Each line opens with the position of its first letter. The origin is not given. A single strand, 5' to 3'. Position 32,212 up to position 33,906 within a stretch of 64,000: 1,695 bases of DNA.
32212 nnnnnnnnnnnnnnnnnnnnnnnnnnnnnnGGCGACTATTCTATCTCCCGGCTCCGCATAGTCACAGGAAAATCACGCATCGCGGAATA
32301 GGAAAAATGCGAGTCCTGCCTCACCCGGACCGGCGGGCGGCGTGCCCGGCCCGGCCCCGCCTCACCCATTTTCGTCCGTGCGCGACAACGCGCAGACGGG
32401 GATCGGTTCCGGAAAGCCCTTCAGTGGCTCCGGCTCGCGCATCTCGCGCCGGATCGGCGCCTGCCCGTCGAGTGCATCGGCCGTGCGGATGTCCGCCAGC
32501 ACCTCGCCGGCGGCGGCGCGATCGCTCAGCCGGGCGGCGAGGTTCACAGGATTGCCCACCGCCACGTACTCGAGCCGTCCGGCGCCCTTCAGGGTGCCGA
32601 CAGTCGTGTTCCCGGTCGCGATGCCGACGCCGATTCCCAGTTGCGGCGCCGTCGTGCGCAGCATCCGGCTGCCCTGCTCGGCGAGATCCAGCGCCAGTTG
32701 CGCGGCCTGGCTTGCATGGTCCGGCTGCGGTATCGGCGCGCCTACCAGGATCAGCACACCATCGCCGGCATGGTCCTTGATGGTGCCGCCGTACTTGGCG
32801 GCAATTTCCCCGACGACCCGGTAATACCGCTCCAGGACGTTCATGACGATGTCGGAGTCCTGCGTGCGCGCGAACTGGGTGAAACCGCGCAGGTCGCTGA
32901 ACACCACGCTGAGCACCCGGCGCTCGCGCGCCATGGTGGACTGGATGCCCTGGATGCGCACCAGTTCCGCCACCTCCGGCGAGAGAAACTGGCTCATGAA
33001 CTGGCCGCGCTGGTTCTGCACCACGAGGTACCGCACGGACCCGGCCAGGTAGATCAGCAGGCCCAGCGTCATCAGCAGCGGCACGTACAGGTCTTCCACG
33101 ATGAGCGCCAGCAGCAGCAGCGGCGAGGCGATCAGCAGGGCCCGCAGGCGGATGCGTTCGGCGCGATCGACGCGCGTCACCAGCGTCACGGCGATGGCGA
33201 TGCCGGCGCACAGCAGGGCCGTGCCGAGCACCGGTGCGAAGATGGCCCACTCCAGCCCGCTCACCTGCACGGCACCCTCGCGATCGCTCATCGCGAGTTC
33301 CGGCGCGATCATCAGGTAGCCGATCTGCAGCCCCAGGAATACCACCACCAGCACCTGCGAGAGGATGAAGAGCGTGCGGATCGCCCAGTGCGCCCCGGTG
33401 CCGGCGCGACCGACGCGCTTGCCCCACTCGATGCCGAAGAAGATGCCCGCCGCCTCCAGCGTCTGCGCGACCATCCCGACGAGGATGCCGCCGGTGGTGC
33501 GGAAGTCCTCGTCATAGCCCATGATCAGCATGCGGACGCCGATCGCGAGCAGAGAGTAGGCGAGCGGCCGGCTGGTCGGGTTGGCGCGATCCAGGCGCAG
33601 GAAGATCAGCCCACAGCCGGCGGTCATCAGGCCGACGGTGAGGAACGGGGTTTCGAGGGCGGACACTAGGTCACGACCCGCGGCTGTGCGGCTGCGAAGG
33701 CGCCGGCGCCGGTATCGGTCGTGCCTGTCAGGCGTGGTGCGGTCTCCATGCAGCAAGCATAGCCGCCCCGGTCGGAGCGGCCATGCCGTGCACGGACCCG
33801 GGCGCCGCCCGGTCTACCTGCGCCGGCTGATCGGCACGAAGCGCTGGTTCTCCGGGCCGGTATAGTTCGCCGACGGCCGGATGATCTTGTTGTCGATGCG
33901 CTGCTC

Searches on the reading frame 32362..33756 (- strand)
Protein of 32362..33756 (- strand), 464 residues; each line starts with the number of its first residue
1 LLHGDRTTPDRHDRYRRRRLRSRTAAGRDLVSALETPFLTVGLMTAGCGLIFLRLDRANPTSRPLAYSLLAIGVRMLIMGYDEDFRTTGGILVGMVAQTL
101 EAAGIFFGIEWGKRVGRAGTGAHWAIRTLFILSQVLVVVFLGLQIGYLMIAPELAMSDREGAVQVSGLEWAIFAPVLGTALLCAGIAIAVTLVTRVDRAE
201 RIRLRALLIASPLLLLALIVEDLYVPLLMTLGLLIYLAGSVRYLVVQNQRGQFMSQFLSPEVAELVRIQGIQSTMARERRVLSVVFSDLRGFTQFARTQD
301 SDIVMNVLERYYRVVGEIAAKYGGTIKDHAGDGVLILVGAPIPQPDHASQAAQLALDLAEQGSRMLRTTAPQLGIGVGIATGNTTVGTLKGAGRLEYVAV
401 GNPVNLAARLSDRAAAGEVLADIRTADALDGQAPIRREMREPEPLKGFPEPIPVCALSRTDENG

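Call 5: search_protein_families(library=pfam, proteins=[window:32362-33756:-], max_evalue=1)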
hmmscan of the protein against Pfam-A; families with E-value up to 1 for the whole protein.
window:32362-33756:- (464 aa): 2 families
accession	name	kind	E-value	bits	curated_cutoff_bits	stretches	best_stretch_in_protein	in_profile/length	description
PF00211.25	Guanylate_cyc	-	9.5e-17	61.6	21.9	1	282-447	9-172/183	Adenylate and Guanylate cyclase catalytic domain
PF18105.7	PGM1_C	-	0.018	15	22.5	1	385-413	25-53/54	PGM1 C-terminal domain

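Call 6: search_protein_families(library=ncbifam, proteins=[window:32362-33756:-], max_evalue=1)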
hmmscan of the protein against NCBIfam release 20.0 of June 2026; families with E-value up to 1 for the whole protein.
window:32362-33756:- (464 aa): 3 families
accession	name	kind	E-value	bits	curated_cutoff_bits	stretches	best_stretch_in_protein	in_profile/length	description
TIGR03903.1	TOMM_kin_cyc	equivalog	2.7e-07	28.8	705.75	1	278-436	284-443/1267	TOMM system kinase/cyclase fusion protein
NF058673.1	LipAdnlyCyLipJMY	equivalog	1.4e-06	27.3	800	1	261-456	277-448/449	bifunctional lipase/adenylate cyclase LipJ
NF053517.1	HbztTptrPcaK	equivalog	0.0016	17.5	770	1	218-287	175-247/437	4-hydroxybenzoate transporter PcaK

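Call 50: search_solved_structures(query=window:32362-33756:-, max_evalue=0.001, show_alignments=3)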
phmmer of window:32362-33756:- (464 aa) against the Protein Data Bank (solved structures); distinct sequences matched with E-value up to 0.001: 45.
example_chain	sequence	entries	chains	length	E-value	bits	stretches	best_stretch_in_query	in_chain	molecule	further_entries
2w01_A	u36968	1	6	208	3.4e-22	82.2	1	274-454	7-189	ADENYLATE CYCLASE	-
3r5g_A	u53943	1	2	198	3.5e-22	82.1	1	277-455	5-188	CyaB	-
6fht_A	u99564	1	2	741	3e-21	79.1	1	248-454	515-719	Bacteriophytochrome,Adenylate cyclase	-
1yk9_A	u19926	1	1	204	2.3e-16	63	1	282-422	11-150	Adenylate cyclase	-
4p2f_A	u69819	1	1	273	3.4e-16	62.4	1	254-422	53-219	Adenylate cyclase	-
7yz9_A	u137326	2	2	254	6.4e-16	61.5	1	254-422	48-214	Adenylate cyclase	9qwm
4p2m_A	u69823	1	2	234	6.5e-16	61.5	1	254-422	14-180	Adenylate cyclase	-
4p2x_A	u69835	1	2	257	6.6e-16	61.5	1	253-422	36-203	Adenylate cyclase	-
1wc0_A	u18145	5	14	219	1.3e-15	60.5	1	273-458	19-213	ADENYLATE CYCLASE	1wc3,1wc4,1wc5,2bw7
1wc1_A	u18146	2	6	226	3.1e-15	59.3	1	275-458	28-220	ADENYLATE CYCLASE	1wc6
6sir_A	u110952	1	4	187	3.8e-15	59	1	273-430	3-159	Nucleotide cyclase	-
5o5k_A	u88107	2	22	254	4.8e-15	58.7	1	253-421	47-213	Adenylate cyclase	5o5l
7yzi_A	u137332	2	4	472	1.2e-14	57.4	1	246-422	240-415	Adenylate cyclase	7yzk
5oyh_A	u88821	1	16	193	2.8e-14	56.1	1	274-430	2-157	Nucleotide cyclase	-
6ao9_A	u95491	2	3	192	6e-14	55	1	274-420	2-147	Bacterio-rhodopsin/guanylyl cyclase 1 fusion protein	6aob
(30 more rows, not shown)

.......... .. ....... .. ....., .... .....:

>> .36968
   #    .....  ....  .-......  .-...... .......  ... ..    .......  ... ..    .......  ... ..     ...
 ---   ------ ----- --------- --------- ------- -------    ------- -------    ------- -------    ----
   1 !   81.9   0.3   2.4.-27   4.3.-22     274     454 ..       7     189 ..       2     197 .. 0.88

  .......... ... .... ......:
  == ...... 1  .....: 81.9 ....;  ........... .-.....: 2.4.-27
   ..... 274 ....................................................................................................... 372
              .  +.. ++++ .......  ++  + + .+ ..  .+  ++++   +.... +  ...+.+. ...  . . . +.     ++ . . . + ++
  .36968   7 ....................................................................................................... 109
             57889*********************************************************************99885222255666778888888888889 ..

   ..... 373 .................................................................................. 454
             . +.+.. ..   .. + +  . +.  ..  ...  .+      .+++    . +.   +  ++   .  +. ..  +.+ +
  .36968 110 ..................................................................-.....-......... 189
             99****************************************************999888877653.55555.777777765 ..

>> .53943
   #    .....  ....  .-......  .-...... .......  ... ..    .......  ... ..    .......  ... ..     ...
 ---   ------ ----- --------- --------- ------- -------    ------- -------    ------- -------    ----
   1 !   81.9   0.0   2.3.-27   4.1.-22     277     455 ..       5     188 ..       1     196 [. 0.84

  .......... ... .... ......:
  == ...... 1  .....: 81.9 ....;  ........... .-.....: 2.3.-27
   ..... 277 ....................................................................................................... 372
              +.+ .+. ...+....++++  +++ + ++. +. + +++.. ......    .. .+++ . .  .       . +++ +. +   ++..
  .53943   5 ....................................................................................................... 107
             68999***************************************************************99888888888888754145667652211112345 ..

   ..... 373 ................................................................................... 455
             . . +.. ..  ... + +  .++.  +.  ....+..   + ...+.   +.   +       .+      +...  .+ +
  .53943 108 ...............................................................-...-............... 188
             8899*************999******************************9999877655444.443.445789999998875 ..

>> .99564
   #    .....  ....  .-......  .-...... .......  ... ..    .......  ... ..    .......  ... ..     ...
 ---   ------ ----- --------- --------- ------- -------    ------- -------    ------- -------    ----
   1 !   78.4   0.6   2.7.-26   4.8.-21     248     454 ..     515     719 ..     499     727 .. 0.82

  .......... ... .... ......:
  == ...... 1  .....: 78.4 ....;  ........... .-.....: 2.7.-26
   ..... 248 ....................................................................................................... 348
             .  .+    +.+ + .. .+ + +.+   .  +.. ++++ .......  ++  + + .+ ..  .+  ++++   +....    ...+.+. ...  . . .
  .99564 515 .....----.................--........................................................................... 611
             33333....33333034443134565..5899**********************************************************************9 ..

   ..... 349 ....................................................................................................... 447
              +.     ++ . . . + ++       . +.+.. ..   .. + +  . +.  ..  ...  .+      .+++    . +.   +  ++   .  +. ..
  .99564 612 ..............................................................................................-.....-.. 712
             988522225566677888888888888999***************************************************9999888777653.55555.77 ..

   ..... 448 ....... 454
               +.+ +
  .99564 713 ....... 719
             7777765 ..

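Call 63: find_related_loci(query=A3, collection=metagenome_contigs, flank=4000)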
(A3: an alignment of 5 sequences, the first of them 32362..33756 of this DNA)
Query A3 (464 aa) in metagenome_contigs; peptide patterns used: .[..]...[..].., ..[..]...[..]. (x = any residue, [..] = any of these).
209 stretches matched a pattern; 47 encode a relative of the query (tblastn E <= 1e-3); 47 distinct loci.
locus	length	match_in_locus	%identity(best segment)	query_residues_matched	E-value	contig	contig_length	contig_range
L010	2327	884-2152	49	31-452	1e-133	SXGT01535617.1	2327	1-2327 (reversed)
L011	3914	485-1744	48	35-458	8e-113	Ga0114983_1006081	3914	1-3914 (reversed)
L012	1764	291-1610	50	21-458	8e-115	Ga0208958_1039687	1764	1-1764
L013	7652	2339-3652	45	24-460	4e-105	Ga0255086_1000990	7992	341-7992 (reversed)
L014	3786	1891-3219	48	11-458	5e-103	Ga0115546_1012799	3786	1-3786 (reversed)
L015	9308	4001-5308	40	28-460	2e-72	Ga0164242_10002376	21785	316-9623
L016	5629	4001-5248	39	37-450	1e-72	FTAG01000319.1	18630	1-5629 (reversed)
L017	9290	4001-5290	41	37-457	1e-71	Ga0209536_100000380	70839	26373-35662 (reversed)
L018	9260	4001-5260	38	36-452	6e-71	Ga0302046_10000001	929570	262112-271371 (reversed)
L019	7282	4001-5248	38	37-450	2e-70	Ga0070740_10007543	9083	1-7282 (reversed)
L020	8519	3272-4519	38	37-450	2e-70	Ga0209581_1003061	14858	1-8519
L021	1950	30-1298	37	37-457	2e-72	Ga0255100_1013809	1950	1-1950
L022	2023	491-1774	38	31-453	8e-72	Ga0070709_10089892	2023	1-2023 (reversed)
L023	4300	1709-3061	37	3-452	2e-68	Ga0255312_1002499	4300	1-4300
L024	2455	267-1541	39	36-457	1e-69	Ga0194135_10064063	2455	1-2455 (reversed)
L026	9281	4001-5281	37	37-457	3e-67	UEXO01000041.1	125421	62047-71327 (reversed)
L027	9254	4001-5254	39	41-452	7e-67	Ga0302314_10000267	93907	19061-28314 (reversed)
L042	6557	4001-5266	38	43-457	5e-57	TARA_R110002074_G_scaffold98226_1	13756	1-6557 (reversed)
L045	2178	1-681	47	231-457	3e-56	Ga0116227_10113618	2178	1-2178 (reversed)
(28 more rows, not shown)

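Call 66: search_protein_families(library=pfam, proteins=[L011:1666-2187:+, L015:5306-6688:+, L017:5603-6664:+, L018:5504-7501:+, L019:5565-6086:+, L023:2916-3884:+, L026:5432-6253:+, L027:5342-6301:+, L042:5330-6496:+, L045:789-1817:+], max_evalue=0.001)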
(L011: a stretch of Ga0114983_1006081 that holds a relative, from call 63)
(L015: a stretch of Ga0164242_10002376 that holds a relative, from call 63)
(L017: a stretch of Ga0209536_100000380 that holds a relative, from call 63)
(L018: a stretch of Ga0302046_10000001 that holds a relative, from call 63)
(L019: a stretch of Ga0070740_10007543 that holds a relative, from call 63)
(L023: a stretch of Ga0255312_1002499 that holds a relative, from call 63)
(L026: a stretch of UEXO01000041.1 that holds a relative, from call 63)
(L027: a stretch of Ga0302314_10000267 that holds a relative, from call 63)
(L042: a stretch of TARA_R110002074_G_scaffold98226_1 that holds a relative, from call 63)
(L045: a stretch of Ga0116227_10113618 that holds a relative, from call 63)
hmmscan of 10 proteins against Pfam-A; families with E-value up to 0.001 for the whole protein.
L011:1666-2187:+ (174 aa): 0 families

L015:5306-6688:+ (461 aa): 0 families

L017:5603-6664:+ (354 aa): 0 families

L018:5504-7501:+ (666 aa): 0 families

L019:5565-6086:+ (174 aa): 0 families

L023:2916-3884:+ (323 aa): 0 families

L026:5432-6253:+ (274 aa): 0 families

L027:5342-6301:+ (320 aa): 2 families
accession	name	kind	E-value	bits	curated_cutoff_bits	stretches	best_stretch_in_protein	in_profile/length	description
PF03544.19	TonB_C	-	9.4e-15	55.3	24.6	2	102-153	5-56/79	Gram-negative bacterial TonB protein C-terminal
PF13103.11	TonB_2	-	1.8e-11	44.4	22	1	224-301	3-71/85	TonB C terminal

L042:5330-6496:+ (389 aa): 3 families
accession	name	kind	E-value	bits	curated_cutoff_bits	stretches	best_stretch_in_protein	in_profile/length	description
PF07690.21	MFS_1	-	2.1e-48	165.5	33.4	2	20-338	1-333/347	Major Facilitator Superfamily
PF00083.30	Sugar_tr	-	5.4e-10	39.2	22.3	2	67-185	60-185/452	Sugar (and other) transporter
PF12832.13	MFS_1_like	-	4.1e-05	23.2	25.2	0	49-182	30-168/373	MFS_1 like family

L045:789-1817:+ (343 aa): 0 families

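Call 69: search_protein_families(library=pfam, proteins=[L013:3912-4697:-, L013:4185-4763:+, L013:4803-5717:+, L013:5737-6306:+, L013:236-1585:-, L013:170-1603:+, L011:1768-3441:-, L011:2726-3340:+, L011:2473-2952:+, L013:6798-7652:-], max_evalue=0.001)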
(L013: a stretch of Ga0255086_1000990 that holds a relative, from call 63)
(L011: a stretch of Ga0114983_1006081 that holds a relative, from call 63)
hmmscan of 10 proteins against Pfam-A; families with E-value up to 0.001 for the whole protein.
L013:3912-4697:- (261 aa): 5 families
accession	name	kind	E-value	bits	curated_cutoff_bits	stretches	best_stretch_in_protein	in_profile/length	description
PF00702.32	Hydrolase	-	1.4e-23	84.7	26.4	1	4-200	2-191/191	haloacid dehalogenase-like hydrolase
PF13419.12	HAD_2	-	9.7e-23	81.6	23.8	1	6-204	1-176/178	Haloacid dehalogenase-like hydrolase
PF12710.13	HAD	-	2.6e-09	38.2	27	1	7-189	2-181/189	haloacid dehalogenase-like hydrolase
PF13344.12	Hydrolase_6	-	8.2e-06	26.2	27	0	107-140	17-50/101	Haloacid dehalogenase-like hydrolase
PF13242.12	Hydrolase_like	-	6.3e-05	23.3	22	1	161-227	2-73/75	HAD-hyrolase-like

L013:4185-4763:+ (192 aa): 0 families

L013:4803-5717:+ (304 aa): 1 family
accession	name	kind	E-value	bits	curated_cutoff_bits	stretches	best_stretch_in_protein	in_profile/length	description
PF00749.27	tRNA-synt_1c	-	3e-42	145.1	23.4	1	9-248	3-258/314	tRNA synthetases class I (E and Q), catalytic domain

L013:5737-6306:+ (189 aa): 2 families
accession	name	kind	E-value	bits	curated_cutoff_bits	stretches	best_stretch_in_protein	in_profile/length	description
PF07879.16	PHB_acc_N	-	1.8e-27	95.6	25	1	21-81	1-61/61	PHB/PHA accumulation regulator DNA-binding domain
PF05233.18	PHB_acc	-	2.1e-11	44.1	27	1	85-123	1-39/40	PHB accumulation regulatory domain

L013:236-1585:- (449 aa): 0 families

L013:170-1603:+ (477 aa): 4 families
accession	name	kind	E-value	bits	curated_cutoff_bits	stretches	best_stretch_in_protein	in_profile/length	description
PF00270.35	DEAD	-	1e-49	169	26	1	49-217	1-165/167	DEAD/DEAH box helicase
PF00271.37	Helicase_C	-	2.3e-31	108.7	23.5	1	254-362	2-110/110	Helicase conserved C-terminal domain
PF04851.21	ResIII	-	1.6e-09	38.3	22.5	1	48-213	4-163/164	Type III restriction enzyme, res subunit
PF13245.12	AAA_19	-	0.00014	22.5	25.1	0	52-207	1-121/134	AAA domain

L011:1768-3441:- (557 aa): 2 families
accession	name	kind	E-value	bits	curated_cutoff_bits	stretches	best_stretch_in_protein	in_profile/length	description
PF02113.21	Peptidase_S13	-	9.4e-51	173.4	22.8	1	110-535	16-429/444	D-Ala-D-Ala carboxypeptidase 3 (S13) family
PF00768.25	Peptidase_S11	-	6.7e-07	29.5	27.6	1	114-161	14-61/239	D-alanyl-D-alanine carboxypeptidase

L011:2726-3340:+ (204 aa): 0 families

L011:2473-2952:+ (159 aa): 0 families

L013:6798-7652:- (284 aa): 7 families
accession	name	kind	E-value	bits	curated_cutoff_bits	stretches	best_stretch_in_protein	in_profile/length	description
PF00575.29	S1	-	9.6e-20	71.2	22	1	206-277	2-74/74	S1 RNA binding domain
PF00013.35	KH_1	-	2.8e-13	49.8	21.5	1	143-199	2-64/66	KH domain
PF01138.27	RNase_PH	-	8.9e-08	33.1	25.5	1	4-43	91-130/130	3' exoribonuclease family, domain 1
PF24685.1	OB_RRP5_4th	-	1e-06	29.1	31.5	1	205-279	5-85/92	RRP5 OB-fold domain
PF03725.20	RNase_PH_C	-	5e-06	26.8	20.8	1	47-115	2-66/67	3' exoribonuclease family, domain 2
PF07650.23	KH_2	-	0.00051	20.3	22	1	142-184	26-68/78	KH domain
PF22675.2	KH-I_KHDC4-BBP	-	0.00093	19.4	30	0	153-193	9-49/76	KHDC4/BBP-like, KH-domain type I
